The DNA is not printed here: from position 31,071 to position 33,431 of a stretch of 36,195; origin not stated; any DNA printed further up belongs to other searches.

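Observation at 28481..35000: Non-canonical ulosonic (sialic-like) acid module lacking the usual precursor genes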

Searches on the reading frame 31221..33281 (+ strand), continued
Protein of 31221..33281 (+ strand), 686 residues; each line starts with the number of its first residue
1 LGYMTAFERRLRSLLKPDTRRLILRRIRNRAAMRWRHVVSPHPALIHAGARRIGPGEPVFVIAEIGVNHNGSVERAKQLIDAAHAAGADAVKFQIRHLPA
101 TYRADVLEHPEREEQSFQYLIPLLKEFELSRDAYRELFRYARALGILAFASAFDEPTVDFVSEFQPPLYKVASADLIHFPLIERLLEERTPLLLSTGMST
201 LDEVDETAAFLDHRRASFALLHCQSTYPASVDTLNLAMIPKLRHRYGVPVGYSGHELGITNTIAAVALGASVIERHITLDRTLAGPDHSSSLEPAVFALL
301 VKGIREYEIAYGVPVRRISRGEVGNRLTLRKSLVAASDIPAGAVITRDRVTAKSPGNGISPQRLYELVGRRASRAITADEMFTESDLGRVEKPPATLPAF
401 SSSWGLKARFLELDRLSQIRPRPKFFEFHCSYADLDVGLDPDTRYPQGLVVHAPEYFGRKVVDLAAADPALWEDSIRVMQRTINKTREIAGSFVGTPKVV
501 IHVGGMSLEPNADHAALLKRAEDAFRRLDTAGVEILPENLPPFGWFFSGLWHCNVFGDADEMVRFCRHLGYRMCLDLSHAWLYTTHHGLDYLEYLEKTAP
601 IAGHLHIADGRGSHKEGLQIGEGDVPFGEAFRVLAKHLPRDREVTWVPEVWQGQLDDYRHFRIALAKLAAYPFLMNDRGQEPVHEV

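Call 58: search_protein_families(library=ncbifam, proteins=[L004:11075-11899:+, L012:11063-11881:+, L020:11036-11878:+, L017:11036-11869:+], max_evalue=1)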
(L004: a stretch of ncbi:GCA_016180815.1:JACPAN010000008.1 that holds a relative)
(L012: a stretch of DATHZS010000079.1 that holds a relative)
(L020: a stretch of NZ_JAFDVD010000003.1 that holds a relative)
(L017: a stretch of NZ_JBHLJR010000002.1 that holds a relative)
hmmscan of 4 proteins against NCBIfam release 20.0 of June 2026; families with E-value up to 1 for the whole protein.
L004:11075-11899:+ (275 aa): 3 families
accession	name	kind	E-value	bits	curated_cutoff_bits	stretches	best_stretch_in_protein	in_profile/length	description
NF041277.1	coba_remo_CbiR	equivalog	0.025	14.1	105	1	65-210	70-194/249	cobamide remodeling phosphodiesterase CbiR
TIGR04159.2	methbact_MbnB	equivalog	0.1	12.1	325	1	166-212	149-194/261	methanobactin biosynthesis protein MbnB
NF007360.0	PRK09856.1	equivalog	0.1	12.1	305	1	71-234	81-232/276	fructoselysine 3-epimerase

L012:11063-11881:+ (273 aa): 8 families
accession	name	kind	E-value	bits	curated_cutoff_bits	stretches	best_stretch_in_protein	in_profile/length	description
TIGR00587.1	nfo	subfamily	1.5e-06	27.7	129.65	1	48-243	66-256/279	deoxyribonuclease IV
NF041277.1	coba_remo_CbiR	equivalog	9.9e-06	25.2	105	1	42-212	56-200/249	cobamide remodeling phosphodiesterase CbiR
NF002196.0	PRK01060.1-1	equivalog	4.9e-05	22.8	333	1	47-210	65-218/297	deoxyribonuclease IV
NF041099.2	keto_glucon_epim_IolO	equivalog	0.00011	21.6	300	1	61-234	78-233/269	5-keto-L-gluconate epimerase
NF002198.0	PRK01060.1-3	equivalog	0.00017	21.3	244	1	43-217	50-204/253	deoxyribonuclease IV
TIGR03234.1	OH-pyruv-isom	equivalog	0.00017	21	353.45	1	113-239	117-234/254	hydroxypyruvate isomerase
NF009689.0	PRK13210.1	subfamily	0.027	13.6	200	1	188-249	191-260/286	L-ribulose-5-phosphate 3-epimerase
NF009688.0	PRK13209.1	subfamily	0.11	11.4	317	1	205-248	212-257/286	L-ribulose-5-phosphate 3-epimerase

L020:11036-11878:+ (281 aa): 2 families
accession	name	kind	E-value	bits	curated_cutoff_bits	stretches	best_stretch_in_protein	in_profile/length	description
NF009688.0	PRK13209.1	subfamily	0.092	11.7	317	1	217-264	212-259/286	L-ribulose-5-phosphate 3-epimerase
NF009689.0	PRK13210.1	subfamily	0.25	10.4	200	1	229-263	226-260/286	L-ribulose-5-phosphate 3-epimerase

L017:11036-11869:+ (278 aa): 5 families
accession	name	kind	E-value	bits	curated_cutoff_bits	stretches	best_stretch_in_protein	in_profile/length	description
NF041277.1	coba_remo_CbiR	equivalog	0.0011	18.5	105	1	64-253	70-235/249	cobamide remodeling phosphodiesterase CbiR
NF002198.0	PRK01060.1-3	equivalog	0.0025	17.5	244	1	104-254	95-238/253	deoxyribonuclease IV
NF009688.0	PRK13209.1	subfamily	0.017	14.2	317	1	212-260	212-256/286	L-ribulose-5-phosphate 3-epimerase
NF009689.0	PRK13210.1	subfamily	0.083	12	200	0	225-273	227-278/286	L-ribulose-5-phosphate 3-epimerase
NF002265.0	PRK01198.1-1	equivalog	0.16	11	534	1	153-202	23-69/352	V-type ATP synthase subunit C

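Call 69: find_encoding_contigs(protein=P0002, flank=10000, max_places=2)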
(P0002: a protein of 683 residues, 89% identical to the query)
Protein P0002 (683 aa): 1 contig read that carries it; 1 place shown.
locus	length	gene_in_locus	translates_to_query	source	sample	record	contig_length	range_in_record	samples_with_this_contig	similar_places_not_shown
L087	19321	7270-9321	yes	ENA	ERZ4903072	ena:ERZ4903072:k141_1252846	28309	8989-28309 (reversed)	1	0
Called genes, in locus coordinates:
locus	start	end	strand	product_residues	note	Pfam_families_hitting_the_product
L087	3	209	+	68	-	?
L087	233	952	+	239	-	PF02348:CTP_transf_3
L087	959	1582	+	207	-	PF00117:GATase, PF01174:SNO (weak)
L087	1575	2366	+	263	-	PF00977:His_biosynth, PF01180:DHO_dh (faint), PF03060:NMO (weak)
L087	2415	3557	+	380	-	-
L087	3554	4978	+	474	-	-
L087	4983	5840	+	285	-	PF05148:Methyltransf_8, PF13489:Methyltransf_23, PF08241:Methyltransf_11, PF08242:Methyltransf_12 (faint), PF13649:Methyltransf_25 (weak), PF13847:Methyltransf_31 (weak)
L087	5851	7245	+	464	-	PF04464:Glyphos_transf (faint)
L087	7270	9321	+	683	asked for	PF03102:NeuB, PF08666:SAF, PF01261:AP_endonuc_2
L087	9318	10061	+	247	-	PF02348:CTP_transf_3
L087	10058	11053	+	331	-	PF01408:GFO_IDH_MocA, PF02894:GFO_IDH_MocA_C, PF22725:GFO_IDH_MocA_C3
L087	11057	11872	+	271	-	PF00106:adh_short, PF01370:Epimerase (weak), PF08659:KR (weak), PF13561:adh_short_C2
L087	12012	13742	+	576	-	PF02826:2-Hacid_dh_C (faint), PF03446:NAD_binding_2 (faint), PF03721:UDPG_MGDP_dh_N, PF00984:UDPG_MGDP_dh, PF03720:UDPG_MGDP_dh_C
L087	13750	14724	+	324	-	PF03102:NeuB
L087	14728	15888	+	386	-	-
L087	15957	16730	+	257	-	PF02348:CTP_transf_3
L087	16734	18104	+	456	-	PF04464:Glyphos_transf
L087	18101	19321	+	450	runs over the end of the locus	PF04464:Glyphos_transf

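Call 70: find_encoding_contigs(protein=P0025, flank=10000, max_places=1)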
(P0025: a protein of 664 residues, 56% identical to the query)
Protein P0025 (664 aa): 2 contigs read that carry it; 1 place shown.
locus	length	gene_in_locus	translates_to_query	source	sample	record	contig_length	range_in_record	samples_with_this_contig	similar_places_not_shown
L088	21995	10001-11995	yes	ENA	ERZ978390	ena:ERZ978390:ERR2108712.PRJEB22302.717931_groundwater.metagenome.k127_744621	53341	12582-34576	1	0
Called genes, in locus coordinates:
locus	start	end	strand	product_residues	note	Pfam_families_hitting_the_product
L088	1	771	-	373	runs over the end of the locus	PF03102:NeuB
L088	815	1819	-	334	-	PF13489:Methyltransf_23, PF08241:Methyltransf_11 (faint), PF08242:Methyltransf_12 (faint)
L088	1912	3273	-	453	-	PF04464:Glyphos_transf (weak)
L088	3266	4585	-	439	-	PF04464:Glyphos_transf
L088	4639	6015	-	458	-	PF04464:Glyphos_transf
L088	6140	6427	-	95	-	PF16861:Carbam_trans_C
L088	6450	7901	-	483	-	PF02543:Carbam_trans_N, PF16861:Carbam_trans_C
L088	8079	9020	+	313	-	-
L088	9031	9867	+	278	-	PF13489:Methyltransf_23 (weak), PF13847:Methyltransf_31, PF08241:Methyltransf_11, PF08242:Methyltransf_12 (weak), PF13649:Methyltransf_25 (weak)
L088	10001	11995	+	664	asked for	PF03102:NeuB, PF08666:SAF, PF01261:AP_endonuc_2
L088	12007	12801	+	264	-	PF00106:adh_short, PF01073:3Beta_HSD (weak), PF01370:Epimerase, PF08659:KR (weak), PF16363:GDP_Man_Dehyd (weak), PF13561:adh_short_C2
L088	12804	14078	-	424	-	-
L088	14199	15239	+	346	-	PF03102:NeuB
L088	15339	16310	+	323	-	PF01408:GFO_IDH_MocA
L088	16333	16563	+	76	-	-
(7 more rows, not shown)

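Call 75: search_protein_families(library=pfam, proteins=[L086:3712-4965:+, L086:5805-6704:+, L084:8754-9989:+, L084:10977-12587:+, L084:12587-13474:+, L066:10860-12053:+, L066:12053-13657:+, L087:14728-15885:+, L062:10944-12827:+, L062:12863-13738:+], max_evalue=0.01)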
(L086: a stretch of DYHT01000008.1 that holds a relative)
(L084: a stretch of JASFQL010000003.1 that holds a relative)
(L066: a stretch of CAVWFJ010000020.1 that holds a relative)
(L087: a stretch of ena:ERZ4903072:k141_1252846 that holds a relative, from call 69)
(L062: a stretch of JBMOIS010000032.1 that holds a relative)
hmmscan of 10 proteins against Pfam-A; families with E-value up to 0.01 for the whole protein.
L086:3712-4965:+ (418 aa): 3 families
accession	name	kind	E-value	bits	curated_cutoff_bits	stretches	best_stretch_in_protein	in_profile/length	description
PF02348.25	CTP_transf_3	-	5.3e-20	72.6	22.6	1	8-142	2-128/217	Cytidylyltransferase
PF08282.18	Hydrolase_3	-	2.7e-06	27.8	20.9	1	328-386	185-243/255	haloacid dehalogenase-like hydrolase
PF12804.13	NTP_transf_3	-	0.0006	20.5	27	0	21-68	15-61/160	MobA-like NTP transferase domain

L086:5805-6704:+ (300 aa): 1 family
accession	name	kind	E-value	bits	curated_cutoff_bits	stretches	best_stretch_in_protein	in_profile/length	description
PF01261.30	AP_endonuc_2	-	1.4e-20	74.5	31.1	1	40-291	1-245/249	Xylose isomerase-like TIM barrel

L084:8754-9989:+ (412 aa): 4 families
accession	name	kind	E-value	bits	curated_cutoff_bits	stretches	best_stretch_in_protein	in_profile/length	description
PF02348.25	CTP_transf_3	-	6.1e-22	78.9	22.6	1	9-142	2-127/217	Cytidylyltransferase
PF08282.18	Hydrolase_3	-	2.5e-09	37.7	20.9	1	320-389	177-246/255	haloacid dehalogenase-like hydrolase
PF00702.32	Hydrolase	-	1.5e-06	29.2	26.4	0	293-360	108-185/191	haloacid dehalogenase-like hydrolase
PF12804.13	NTP_transf_3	-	0.0036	17.9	27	0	22-72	15-64/160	MobA-like NTP transferase domain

L084:10977-12587:+ (537 aa): 1 family
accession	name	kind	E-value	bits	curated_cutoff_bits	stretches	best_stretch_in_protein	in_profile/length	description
PF05159.20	Capsule_synth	-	1.2e-07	32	20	1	310-434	148-267/310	Capsule polysaccharide biosynthesis protein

L084:12587-13474:+ (296 aa): 5 families
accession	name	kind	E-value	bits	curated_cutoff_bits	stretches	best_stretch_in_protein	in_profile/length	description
PF08241.18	Methyltransf_11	-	7.6e-08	33.3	21.2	1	138-205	32-94/95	Methyltransferase domain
PF13649.12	Methyltransf_25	-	5.6e-07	30.6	27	1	147-202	44-97/97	Methyltransferase domain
PF08242.18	Methyltransf_12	-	0.00071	20.7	30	0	160-204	56-98/98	Methyltransferase domain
PF02353.26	CMAS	-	0.0015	18.4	27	0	160-222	119-180/273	Mycolic acid cyclopropane synthetase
PF13847.12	Methyltransf_31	-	0.0022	18.1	27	0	135-208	39-111/145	Methyltransferase domain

L066:10860-12053:+ (398 aa): 0 families

L066:12053-13657:+ (535 aa): 3 families
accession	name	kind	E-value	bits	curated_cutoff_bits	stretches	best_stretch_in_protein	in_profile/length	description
PF01943.22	Polysacc_synt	-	7.1e-17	62.2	28.2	1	67-329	5-270/274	Polysaccharide biosynthesis protein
PF13440.11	Polysacc_synt_3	-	2.8e-08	33.8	23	1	86-376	1-289/293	Polysaccharide biosynthesis protein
PF03023.19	MurJ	-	7.5e-05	22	27.4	1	140-469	60-409/451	Lipid II flippase MurJ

L087:14728-15885:+ (386 aa): 0 families

L062:10944-12827:+ (628 aa): 4 families
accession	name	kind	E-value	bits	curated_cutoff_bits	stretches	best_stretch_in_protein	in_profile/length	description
PF00183.23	HSP90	-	9.7e-117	391.5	24.4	2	221-623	80-488/518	Hsp90 protein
PF13589.12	HATPase_c_3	-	3.1e-10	40.6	25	1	37-162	4-103/137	Histidine kinase-, DNA gyrase B-, and HSP90-like ATPase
PF02518.31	HATPase_c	-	2.8e-06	28.2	26.4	1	40-191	10-110/111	Histidine kinase-, DNA gyrase B-, and HSP90-like ATPase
PF25794.1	SACS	-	9.1e-05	22.8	32.8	1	32-144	14-114/247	Sacsin domain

L062:12863-13738:+ (292 aa): 1 family
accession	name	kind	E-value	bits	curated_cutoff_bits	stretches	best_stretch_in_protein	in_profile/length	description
PF01988.24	VIT1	-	1.8e-11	44.7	28.1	1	139-194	3-59/214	VIT family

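Call 77: search_solved_structures(query=L086:5805-6704:+, max_evalue=0.1, show_alignments=1)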
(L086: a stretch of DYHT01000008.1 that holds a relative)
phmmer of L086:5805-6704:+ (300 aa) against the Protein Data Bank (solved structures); distinct sequences matched with E-value up to 0.1: 5.
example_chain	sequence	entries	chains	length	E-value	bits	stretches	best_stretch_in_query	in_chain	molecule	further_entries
3cqh_A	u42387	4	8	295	7.8e-06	28.8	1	197-293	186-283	L-ribulose-5-phosphate 3-epimerase ulaE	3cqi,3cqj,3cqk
3tva_A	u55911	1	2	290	0.00076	22.3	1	162-271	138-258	Xylose isomerase domain protein TIM barrel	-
3lmz_A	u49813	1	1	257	0.03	17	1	204-273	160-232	Putative sugar isomerase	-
3cny_A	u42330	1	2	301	0.053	16.3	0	120-236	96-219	Inositol catabolism protein IolE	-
3wqo_A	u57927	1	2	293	0.074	15.8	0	158-270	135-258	Uncharacterized protein MJ1311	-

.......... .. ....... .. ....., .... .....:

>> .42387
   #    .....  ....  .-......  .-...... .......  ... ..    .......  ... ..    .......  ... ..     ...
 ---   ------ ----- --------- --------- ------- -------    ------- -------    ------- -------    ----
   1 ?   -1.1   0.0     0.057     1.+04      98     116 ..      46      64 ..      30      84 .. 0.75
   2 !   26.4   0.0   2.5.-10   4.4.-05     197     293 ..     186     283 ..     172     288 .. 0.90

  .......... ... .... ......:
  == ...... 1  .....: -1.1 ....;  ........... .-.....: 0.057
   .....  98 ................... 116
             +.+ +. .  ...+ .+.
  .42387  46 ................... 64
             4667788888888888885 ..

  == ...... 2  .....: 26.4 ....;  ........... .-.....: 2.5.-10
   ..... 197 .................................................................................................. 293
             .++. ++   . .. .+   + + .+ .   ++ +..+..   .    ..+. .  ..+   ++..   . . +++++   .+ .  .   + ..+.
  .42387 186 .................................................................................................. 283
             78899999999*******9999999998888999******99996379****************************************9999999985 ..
